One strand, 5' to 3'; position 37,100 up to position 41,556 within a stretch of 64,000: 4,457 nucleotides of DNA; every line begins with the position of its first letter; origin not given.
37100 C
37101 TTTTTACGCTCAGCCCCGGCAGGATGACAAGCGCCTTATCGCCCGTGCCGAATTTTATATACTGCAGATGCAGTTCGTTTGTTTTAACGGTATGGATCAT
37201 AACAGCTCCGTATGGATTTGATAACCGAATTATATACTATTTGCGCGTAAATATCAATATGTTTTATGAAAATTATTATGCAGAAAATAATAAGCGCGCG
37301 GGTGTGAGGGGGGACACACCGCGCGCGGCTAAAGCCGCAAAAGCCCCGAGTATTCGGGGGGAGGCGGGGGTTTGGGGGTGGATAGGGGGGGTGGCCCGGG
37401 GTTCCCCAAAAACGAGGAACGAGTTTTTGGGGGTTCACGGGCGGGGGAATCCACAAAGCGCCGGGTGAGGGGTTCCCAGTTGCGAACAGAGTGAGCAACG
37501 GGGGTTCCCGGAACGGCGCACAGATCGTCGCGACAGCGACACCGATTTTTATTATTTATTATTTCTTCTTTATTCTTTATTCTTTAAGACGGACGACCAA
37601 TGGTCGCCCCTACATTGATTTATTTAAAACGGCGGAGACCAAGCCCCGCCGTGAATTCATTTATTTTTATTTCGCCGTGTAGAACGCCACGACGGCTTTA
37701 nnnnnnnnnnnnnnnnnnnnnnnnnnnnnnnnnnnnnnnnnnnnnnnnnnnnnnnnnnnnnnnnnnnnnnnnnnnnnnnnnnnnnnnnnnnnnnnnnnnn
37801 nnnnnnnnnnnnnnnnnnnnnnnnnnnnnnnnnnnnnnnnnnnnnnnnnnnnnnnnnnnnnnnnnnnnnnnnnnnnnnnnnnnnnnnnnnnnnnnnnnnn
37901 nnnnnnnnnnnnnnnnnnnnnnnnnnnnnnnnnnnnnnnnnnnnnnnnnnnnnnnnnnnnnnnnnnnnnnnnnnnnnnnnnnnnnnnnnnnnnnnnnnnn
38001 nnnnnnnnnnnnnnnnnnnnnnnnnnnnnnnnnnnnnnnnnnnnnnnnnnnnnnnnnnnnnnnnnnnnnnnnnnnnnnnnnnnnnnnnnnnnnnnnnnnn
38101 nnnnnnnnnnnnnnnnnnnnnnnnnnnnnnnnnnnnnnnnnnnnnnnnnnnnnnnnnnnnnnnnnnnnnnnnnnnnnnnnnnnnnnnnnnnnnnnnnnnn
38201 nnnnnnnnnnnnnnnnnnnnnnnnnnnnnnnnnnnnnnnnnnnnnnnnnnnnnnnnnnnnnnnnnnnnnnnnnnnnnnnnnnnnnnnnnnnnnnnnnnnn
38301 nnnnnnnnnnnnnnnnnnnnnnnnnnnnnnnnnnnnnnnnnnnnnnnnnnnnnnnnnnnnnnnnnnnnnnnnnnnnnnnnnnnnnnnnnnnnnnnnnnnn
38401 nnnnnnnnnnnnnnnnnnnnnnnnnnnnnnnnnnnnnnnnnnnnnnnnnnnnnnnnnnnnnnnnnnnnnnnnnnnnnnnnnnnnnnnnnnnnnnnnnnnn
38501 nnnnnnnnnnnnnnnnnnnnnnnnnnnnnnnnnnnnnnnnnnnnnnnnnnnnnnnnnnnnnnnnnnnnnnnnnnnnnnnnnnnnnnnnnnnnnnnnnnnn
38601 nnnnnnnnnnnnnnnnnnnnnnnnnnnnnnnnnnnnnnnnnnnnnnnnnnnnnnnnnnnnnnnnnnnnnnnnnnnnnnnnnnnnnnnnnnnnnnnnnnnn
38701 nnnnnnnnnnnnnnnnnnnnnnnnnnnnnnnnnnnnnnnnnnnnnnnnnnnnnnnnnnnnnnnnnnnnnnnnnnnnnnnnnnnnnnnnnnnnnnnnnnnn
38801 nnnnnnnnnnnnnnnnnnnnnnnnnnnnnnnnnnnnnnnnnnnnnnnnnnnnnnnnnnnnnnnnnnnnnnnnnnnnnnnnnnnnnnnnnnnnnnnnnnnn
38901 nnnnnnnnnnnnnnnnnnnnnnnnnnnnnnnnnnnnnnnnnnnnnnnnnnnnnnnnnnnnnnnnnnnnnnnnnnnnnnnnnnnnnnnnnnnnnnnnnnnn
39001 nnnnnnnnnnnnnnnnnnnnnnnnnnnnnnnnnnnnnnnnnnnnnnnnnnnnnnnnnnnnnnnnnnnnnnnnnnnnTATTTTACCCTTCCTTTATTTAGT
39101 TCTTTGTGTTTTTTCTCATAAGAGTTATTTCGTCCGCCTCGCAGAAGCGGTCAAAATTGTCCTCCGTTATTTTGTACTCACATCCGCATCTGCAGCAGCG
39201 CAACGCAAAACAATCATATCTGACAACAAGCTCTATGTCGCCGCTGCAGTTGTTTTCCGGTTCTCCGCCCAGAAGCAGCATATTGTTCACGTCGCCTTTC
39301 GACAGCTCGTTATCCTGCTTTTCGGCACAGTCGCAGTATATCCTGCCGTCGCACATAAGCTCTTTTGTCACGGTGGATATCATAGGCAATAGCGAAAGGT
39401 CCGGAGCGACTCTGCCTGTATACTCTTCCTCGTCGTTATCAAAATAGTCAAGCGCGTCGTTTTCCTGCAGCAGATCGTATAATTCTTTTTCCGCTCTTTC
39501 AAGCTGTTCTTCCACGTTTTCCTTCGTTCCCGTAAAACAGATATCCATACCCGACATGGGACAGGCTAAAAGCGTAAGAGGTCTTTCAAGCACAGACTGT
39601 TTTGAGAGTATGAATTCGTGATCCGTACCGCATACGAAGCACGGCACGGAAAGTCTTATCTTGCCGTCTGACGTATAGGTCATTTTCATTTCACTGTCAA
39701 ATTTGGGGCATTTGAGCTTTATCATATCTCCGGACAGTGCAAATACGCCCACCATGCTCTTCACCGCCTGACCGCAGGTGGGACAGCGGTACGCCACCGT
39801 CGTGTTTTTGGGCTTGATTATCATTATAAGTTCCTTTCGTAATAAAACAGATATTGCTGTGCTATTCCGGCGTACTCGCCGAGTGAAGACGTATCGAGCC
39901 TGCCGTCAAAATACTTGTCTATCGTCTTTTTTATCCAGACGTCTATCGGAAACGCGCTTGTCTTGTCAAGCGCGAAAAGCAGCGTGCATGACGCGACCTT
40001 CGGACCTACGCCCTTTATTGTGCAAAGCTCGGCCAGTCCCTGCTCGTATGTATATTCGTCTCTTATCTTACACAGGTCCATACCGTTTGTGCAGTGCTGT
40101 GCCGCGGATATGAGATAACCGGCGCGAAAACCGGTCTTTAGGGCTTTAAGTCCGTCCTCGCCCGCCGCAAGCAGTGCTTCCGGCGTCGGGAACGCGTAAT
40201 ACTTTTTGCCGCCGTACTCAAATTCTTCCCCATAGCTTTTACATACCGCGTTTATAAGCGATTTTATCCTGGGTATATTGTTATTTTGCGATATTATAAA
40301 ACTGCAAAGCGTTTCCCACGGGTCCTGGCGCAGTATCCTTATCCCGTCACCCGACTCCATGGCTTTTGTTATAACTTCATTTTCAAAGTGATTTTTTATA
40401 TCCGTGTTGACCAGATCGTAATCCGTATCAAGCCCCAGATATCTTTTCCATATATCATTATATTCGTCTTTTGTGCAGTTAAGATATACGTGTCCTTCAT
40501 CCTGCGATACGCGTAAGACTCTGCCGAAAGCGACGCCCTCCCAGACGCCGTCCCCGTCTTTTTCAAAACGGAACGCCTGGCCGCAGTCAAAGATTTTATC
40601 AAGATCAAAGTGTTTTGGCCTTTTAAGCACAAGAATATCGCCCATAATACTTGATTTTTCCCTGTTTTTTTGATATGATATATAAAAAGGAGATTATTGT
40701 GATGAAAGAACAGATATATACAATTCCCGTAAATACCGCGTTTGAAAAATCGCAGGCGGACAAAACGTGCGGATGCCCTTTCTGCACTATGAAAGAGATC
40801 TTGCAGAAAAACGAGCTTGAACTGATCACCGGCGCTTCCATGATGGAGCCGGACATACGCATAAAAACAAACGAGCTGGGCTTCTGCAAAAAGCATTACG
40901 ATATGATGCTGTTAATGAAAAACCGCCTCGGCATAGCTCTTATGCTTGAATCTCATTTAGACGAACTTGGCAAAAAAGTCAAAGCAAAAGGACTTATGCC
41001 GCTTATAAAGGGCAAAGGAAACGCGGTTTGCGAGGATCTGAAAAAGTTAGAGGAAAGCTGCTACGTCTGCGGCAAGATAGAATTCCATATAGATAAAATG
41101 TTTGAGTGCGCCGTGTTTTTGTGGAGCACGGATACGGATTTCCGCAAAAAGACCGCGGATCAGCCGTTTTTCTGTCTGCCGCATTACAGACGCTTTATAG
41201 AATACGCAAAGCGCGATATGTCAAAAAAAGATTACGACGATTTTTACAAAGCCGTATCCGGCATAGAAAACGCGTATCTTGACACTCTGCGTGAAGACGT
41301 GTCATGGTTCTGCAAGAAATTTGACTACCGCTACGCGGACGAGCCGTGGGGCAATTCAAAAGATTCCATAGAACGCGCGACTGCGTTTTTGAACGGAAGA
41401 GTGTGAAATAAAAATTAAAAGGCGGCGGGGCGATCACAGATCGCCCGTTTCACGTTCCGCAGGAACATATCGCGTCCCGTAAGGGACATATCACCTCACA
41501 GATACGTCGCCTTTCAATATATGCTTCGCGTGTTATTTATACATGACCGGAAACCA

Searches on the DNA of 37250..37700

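Call 89: search_rna_families(source=window, start=37250, end=37700, threshold=evalue, max_evalue=1)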
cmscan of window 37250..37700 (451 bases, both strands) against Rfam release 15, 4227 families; matches with E-value up to 1: 1.
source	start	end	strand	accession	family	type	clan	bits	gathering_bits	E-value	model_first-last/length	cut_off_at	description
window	37591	37635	+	RF01795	FourU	Cis-reg; thermoregulator;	-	19.5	60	0.23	1-65/65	no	FourU thermometer RNA element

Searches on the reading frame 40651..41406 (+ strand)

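Call 86: search_protein_families(library=pfam, proteins=[window:40651-41406:+], max_evalue=0.0001)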
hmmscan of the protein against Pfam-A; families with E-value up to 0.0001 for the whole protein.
window:40651-41406:+ (251 aa): 1 family
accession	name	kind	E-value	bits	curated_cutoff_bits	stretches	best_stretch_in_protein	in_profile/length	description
PF19538.4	DUF6062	-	1.9e-79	266.9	27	1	18-250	1-239/243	Family of unknown function (DUF6062)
